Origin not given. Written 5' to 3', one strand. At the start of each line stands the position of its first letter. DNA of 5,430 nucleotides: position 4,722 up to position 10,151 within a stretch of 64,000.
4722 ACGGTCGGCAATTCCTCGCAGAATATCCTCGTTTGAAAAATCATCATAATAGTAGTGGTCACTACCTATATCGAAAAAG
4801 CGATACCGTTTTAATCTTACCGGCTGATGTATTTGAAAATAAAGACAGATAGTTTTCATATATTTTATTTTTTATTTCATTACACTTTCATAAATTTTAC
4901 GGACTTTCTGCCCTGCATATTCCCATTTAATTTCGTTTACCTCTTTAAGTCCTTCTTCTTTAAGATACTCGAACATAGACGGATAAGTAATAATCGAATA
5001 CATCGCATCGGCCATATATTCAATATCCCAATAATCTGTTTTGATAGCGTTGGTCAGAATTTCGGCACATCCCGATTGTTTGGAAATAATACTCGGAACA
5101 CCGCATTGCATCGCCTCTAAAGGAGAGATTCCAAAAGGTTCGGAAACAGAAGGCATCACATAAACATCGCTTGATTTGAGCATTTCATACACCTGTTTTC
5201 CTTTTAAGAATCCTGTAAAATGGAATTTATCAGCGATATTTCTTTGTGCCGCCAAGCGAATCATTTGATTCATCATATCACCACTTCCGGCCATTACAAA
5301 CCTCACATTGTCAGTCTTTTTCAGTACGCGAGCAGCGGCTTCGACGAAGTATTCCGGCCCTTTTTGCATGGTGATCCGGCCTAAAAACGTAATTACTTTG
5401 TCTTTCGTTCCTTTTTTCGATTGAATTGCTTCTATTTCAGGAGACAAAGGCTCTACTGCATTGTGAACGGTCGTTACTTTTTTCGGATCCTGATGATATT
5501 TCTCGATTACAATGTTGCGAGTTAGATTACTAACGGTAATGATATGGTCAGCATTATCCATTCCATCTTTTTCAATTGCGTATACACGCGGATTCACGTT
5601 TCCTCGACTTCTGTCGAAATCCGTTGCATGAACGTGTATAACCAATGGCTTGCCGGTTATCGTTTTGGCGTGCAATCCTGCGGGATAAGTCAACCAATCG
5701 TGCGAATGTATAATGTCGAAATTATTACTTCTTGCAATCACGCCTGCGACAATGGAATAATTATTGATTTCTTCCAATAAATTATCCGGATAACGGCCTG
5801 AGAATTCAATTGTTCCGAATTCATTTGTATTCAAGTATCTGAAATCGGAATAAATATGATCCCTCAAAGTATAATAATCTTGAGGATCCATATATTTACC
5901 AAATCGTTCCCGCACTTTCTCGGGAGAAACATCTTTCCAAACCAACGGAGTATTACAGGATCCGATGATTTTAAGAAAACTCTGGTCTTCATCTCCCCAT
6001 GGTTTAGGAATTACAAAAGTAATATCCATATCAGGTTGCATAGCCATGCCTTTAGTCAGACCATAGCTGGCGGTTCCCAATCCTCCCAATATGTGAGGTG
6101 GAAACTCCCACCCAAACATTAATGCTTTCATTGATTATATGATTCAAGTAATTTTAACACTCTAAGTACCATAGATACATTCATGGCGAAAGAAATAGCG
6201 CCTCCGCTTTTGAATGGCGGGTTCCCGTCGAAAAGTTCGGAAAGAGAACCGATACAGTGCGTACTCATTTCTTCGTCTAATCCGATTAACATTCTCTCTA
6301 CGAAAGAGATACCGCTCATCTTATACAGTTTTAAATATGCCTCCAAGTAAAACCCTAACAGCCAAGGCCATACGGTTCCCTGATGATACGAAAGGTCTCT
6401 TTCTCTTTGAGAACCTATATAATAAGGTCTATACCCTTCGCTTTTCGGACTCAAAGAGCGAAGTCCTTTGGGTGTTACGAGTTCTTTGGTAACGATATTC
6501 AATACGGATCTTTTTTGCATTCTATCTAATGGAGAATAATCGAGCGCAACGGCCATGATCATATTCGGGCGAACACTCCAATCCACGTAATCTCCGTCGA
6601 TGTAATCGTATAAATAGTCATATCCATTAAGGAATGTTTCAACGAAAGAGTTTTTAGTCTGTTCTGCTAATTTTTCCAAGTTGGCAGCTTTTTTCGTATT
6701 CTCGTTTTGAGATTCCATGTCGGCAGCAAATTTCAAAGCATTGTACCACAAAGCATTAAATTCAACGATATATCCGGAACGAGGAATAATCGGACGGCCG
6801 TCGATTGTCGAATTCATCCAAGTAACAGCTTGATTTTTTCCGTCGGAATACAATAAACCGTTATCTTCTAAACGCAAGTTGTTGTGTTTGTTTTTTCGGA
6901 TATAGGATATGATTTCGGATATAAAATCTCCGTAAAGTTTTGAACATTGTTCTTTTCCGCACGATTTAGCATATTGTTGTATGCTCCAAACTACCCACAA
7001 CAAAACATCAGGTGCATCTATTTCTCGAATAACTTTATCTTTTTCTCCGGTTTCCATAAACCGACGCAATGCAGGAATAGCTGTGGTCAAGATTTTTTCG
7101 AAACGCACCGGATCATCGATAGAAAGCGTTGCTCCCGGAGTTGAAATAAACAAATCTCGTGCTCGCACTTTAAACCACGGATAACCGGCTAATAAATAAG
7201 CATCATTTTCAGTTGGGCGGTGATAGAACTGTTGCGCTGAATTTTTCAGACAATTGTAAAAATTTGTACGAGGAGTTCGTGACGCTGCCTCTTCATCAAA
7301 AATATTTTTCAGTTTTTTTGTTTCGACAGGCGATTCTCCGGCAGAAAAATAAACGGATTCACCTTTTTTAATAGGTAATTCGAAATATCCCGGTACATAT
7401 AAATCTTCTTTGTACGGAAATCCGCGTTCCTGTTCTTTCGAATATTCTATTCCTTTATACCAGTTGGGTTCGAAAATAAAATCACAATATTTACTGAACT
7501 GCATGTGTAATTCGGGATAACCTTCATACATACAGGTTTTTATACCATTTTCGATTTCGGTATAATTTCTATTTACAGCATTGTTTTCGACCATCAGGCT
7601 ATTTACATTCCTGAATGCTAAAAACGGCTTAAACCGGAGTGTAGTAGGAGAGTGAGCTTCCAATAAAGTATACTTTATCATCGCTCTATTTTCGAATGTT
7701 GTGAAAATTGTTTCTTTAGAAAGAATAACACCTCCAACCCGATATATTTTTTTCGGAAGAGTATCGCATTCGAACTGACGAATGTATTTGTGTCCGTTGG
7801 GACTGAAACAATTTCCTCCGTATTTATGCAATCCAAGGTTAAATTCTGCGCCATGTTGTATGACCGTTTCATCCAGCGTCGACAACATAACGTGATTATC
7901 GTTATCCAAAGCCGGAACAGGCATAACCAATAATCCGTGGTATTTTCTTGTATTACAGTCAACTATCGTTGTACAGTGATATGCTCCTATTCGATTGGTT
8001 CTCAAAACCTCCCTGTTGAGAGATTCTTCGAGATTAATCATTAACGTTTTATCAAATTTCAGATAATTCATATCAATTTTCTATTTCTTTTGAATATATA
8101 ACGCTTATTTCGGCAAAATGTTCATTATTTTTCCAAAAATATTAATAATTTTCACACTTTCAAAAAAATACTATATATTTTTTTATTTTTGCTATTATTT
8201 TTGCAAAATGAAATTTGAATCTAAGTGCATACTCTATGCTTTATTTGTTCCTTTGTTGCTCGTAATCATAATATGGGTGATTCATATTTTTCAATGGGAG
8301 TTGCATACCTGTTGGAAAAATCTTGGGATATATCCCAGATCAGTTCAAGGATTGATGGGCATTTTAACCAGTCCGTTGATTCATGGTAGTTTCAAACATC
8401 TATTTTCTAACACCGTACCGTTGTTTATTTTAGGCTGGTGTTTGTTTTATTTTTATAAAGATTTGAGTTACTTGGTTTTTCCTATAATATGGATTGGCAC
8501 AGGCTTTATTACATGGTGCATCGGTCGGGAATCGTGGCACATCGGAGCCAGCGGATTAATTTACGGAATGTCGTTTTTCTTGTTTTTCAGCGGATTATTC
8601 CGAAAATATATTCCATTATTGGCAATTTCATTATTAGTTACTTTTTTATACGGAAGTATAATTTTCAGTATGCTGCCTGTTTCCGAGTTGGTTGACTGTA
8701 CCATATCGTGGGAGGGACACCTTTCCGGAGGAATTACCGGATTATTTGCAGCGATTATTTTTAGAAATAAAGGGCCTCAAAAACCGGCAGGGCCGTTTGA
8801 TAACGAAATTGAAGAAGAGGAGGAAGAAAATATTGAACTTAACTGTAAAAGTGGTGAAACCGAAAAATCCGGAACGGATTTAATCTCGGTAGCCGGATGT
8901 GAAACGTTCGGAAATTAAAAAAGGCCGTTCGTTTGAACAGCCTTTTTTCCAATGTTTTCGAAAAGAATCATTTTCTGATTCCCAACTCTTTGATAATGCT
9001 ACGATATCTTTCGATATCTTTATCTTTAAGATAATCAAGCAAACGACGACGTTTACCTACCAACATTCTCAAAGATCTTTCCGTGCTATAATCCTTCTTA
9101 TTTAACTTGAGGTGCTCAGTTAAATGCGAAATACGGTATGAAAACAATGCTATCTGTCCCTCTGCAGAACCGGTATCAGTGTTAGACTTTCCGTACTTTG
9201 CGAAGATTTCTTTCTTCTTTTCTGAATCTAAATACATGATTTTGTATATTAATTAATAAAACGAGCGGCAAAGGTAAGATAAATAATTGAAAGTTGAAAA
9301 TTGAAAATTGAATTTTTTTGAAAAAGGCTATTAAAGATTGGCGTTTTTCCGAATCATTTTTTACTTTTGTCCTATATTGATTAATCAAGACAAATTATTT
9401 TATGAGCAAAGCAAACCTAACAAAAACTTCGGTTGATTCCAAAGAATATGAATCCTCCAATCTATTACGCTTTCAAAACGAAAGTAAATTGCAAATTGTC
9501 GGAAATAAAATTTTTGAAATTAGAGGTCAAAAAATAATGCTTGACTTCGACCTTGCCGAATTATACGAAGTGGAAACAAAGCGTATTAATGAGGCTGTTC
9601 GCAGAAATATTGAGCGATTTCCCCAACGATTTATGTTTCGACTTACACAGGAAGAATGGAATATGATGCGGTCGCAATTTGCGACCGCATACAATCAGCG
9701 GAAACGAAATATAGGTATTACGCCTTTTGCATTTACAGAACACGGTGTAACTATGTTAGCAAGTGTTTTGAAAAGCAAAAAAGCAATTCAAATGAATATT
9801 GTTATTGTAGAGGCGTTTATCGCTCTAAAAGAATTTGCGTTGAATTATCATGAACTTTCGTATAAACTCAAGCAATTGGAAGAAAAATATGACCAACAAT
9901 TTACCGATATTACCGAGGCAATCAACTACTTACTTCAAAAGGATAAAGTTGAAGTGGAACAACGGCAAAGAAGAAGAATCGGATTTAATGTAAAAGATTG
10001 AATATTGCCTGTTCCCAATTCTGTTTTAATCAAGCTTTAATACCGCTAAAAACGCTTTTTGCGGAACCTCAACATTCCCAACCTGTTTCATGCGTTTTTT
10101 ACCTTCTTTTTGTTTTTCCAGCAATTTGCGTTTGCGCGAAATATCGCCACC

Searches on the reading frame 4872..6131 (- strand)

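Call 9: search_protein_families(library=pfam, proteins=[window:4872-6131:-], max_evalue=0.0001)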
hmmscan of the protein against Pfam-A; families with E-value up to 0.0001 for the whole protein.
window:4872-6131:- (419 aa): 7 families
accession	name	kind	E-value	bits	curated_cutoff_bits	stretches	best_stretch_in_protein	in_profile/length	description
PF00534.26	Glycos_transf_1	-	4.2e-37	127.8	26.4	1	237-386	8-161/172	Glycosyl transferases group 1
PF13692.12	Glyco_trans_1_4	-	2.8e-30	105.9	27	1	245-381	2-140/142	Glycosyl transferases group 1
PF13439.12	Glyco_transf_4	-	1.4e-17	64.7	28.5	1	132-227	67-167/170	Glycosyltransferase Family 4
PF20706.3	GT4-conflict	-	6.1e-17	62.1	26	1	178-364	131-325/385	Family 4 Glycosyltransferase in conflict systems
PF13579.12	Glyco_trans_4_4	-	1.8e-13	51.6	29.7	1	125-224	60-157/158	Glycosyl transferase 4-like domain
PF08323.17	Glyco_transf_5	-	6e-13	49.5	22.7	1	4-205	3-221/239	Starch synthase catalytic domain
PF00982.27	Glyco_transf_20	-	6.7e-05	22.2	32.5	0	305-385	356-441/473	Glycosyltransferase family 20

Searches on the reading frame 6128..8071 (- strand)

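Call 9: search_protein_families(library=pfam, proteins=[window:6128-8071:-], max_evalue=0.0001)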
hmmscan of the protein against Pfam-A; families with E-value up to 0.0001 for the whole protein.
window:6128-8071:- (647 aa): 2 families
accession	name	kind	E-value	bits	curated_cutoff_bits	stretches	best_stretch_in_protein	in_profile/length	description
PF12439.13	GDE_N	-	1.3e-80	270.5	27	1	20-241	1-219/219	Glycogen debranching enzyme N terminal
PF06202.20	GDE_C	-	7.8e-72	242.7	21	1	280-637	4-367/367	Amylo-alpha-1,6-glucosidase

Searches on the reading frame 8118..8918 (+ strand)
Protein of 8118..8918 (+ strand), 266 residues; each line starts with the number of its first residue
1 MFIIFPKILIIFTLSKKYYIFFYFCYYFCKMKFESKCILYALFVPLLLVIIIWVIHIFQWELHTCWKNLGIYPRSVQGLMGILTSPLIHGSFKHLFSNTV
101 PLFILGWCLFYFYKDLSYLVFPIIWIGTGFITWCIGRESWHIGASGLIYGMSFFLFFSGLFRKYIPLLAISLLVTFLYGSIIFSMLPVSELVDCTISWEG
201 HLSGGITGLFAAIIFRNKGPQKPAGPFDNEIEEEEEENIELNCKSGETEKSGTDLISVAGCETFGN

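Call 9: search_protein_families(library=pfam, proteins=[window:8118-8918:+], max_evalue=0.0001)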
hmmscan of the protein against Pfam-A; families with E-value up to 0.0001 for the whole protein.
window:8118-8918:+ (266 aa): 1 family
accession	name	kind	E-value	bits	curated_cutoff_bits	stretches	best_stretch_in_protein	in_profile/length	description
PF01694.28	Rhomboid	-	3e-15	57.1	22.6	1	79-216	4-141/143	Rhomboid domain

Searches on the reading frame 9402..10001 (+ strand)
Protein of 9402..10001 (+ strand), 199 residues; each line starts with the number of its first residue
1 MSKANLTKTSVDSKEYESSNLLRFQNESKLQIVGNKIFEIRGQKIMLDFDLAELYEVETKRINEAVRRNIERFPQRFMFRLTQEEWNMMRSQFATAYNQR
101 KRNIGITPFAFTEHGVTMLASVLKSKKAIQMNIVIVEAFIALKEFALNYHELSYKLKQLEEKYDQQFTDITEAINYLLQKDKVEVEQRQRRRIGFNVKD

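Call 9: search_protein_families(library=pfam, proteins=[window:9402-10001:+], max_evalue=0.0001)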
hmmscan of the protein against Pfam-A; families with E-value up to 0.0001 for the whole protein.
window:9402-10001:+ (199 aa): 1 family
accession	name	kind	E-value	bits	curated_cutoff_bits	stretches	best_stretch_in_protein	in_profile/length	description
PF10543.14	ORF6N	-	4.1e-35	120.4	27.8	1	35-122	1-86/86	ORF6N domain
